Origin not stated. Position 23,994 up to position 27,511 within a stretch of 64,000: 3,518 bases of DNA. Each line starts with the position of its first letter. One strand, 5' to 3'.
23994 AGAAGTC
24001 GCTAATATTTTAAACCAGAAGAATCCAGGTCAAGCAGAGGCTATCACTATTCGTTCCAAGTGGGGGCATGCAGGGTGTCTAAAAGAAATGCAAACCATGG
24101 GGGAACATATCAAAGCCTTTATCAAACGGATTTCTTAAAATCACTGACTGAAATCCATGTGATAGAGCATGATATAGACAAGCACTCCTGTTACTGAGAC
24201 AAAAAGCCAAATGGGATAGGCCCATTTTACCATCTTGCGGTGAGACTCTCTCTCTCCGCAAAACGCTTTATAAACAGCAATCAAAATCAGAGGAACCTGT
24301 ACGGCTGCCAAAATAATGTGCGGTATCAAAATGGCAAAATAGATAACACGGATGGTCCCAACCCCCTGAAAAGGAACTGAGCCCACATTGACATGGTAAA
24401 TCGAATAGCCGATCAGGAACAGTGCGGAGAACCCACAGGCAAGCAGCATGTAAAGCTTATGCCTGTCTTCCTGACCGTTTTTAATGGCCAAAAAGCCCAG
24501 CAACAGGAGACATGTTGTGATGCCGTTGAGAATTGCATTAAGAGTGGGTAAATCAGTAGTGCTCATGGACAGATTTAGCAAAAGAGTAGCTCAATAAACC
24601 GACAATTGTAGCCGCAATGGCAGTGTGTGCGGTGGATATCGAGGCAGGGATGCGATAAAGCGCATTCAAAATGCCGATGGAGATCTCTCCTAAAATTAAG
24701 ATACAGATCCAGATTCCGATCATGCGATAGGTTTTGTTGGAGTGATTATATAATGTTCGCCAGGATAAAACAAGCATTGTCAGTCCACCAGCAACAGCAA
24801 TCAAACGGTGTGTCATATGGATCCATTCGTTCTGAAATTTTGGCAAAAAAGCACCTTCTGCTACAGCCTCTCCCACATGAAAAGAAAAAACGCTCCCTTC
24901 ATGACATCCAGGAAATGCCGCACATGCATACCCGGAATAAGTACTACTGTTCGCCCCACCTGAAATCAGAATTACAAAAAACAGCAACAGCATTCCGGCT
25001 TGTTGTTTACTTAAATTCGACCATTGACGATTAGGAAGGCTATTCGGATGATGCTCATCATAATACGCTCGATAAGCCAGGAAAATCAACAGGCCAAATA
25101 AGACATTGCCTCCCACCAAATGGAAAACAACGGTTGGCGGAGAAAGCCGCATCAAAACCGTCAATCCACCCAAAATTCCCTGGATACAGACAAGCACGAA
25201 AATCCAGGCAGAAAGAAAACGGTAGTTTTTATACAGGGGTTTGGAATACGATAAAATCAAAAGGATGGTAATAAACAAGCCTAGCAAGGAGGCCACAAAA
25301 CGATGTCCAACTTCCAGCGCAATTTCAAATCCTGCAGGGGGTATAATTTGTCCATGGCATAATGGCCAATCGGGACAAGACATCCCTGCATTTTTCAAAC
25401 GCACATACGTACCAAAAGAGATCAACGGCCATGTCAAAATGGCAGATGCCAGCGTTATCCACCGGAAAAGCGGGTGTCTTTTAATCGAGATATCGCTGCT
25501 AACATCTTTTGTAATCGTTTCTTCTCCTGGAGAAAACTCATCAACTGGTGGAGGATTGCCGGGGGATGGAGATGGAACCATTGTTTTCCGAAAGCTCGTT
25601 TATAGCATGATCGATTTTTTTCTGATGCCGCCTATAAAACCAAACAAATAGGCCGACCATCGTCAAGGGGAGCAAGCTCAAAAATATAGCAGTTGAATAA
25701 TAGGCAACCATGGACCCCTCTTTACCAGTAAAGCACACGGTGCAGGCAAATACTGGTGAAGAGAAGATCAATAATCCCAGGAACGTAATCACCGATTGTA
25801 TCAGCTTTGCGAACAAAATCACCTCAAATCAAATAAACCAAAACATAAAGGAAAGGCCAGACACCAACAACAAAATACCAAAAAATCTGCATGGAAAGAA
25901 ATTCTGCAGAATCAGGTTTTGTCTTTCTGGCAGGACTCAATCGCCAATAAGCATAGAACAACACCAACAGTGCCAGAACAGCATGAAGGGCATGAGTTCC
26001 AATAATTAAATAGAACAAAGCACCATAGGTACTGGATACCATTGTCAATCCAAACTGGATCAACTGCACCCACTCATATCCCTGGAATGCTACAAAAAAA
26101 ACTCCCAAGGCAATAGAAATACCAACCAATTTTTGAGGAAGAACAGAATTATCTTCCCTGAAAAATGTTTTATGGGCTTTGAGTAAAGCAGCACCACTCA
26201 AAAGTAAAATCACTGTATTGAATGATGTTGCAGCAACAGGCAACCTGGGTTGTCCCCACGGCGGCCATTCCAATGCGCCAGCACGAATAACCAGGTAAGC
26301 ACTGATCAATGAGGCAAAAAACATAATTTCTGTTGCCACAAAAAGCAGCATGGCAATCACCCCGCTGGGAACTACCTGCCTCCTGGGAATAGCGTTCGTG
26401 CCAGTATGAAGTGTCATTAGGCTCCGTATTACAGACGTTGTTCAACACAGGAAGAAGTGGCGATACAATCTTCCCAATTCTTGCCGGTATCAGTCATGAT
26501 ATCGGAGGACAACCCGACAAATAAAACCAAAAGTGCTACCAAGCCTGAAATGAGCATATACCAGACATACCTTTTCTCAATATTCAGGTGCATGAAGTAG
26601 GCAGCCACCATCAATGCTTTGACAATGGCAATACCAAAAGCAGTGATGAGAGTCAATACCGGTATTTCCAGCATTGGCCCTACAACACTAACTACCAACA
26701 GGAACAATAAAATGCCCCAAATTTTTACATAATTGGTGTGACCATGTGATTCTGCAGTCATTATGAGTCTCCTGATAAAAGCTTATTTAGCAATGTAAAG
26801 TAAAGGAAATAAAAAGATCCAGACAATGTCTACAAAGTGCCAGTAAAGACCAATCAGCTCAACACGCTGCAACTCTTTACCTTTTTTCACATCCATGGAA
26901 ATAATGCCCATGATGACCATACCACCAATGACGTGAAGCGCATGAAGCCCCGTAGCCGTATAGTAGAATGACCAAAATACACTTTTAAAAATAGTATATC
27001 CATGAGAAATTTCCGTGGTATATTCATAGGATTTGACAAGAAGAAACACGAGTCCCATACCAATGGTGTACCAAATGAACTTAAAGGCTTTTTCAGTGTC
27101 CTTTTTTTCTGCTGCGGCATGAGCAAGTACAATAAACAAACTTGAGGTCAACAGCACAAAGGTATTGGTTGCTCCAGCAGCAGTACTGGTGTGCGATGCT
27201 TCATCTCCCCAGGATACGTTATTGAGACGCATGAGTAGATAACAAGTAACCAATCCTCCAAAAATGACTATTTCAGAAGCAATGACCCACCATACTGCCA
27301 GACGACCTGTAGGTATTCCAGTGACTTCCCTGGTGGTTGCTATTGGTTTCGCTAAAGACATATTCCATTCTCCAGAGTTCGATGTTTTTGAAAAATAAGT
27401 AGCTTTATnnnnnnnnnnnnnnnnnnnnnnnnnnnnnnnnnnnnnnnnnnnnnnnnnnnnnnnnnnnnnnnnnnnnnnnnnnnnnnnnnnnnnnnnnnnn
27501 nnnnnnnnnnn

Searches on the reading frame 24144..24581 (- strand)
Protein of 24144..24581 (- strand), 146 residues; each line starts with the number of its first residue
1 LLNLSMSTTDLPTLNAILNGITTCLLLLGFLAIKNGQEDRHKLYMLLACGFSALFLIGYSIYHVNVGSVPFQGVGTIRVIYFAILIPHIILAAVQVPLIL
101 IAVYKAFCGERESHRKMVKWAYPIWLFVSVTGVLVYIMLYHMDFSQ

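Call 29: search_protein_families(library=pfam, proteins=[window:24144-24581:-], max_evalue=0.0001)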
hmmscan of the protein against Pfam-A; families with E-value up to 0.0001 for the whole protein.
window:24144-24581:- (146 aa): 1 family
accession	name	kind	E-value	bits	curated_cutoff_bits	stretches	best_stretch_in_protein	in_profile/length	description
PF04238.17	DUF420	-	1.2e-42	145.7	30.5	1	11-139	1-130/130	Protein of unknown function (DUF420)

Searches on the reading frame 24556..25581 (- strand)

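Call 29: search_protein_families(library=pfam, proteins=[window:24556-25581:-], max_evalue=0.0001)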
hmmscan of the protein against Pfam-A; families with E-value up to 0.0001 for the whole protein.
window:24556-25581:- (342 aa): 1 family
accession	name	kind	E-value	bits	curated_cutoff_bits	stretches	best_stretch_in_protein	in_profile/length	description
PF02628.20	COX15-CtaA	-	3.8e-45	154.7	29.9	2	89-329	77-320/322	Cytochrome oxidase assembly protein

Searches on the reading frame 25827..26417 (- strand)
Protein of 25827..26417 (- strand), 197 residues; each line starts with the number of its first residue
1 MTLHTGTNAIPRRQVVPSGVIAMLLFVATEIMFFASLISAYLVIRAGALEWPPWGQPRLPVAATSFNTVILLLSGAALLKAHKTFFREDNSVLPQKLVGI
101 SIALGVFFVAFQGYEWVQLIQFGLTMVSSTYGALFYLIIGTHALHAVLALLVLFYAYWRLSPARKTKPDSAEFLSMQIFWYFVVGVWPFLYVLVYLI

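Call 29: search_protein_families(library=pfam, proteins=[window:25827-26417:-], max_evalue=0.0001)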
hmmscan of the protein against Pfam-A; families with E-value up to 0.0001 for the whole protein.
window:25827-26417:- (197 aa): 1 family
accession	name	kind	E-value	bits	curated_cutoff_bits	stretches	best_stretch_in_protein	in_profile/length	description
PF00510.24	COX3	-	5.5e-24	85.9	23.8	1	21-196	78-255/258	Cytochrome c oxidase subunit III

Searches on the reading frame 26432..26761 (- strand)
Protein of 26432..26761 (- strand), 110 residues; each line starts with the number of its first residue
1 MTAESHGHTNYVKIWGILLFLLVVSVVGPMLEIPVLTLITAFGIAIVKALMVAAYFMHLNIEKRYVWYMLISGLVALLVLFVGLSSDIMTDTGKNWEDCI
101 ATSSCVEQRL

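Call 29: search_protein_families(library=pfam, proteins=[window:26432-26761:-], max_evalue=0.0001)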
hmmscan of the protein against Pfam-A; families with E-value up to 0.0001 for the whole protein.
window:26432-26761:- (110 aa): 1 family
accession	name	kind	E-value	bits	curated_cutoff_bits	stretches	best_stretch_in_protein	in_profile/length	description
PF03626.19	COX4_pro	-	8.2e-10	39.4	28.9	1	12-82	1-72/72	Prokaryotic Cytochrome C oxidase subunit IV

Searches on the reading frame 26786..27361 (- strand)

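Call 29: search_protein_families(library=pfam, proteins=[window:26786-27361:-], max_evalue=0.0001)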
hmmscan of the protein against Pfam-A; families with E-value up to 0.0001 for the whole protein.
window:26786-27361:- (192 aa): 1 family
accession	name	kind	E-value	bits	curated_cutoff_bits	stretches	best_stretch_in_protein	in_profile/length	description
PF00510.24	COX3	-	2e-18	67.7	23.8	1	65-190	129-255/258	Cytochrome c oxidase subunit III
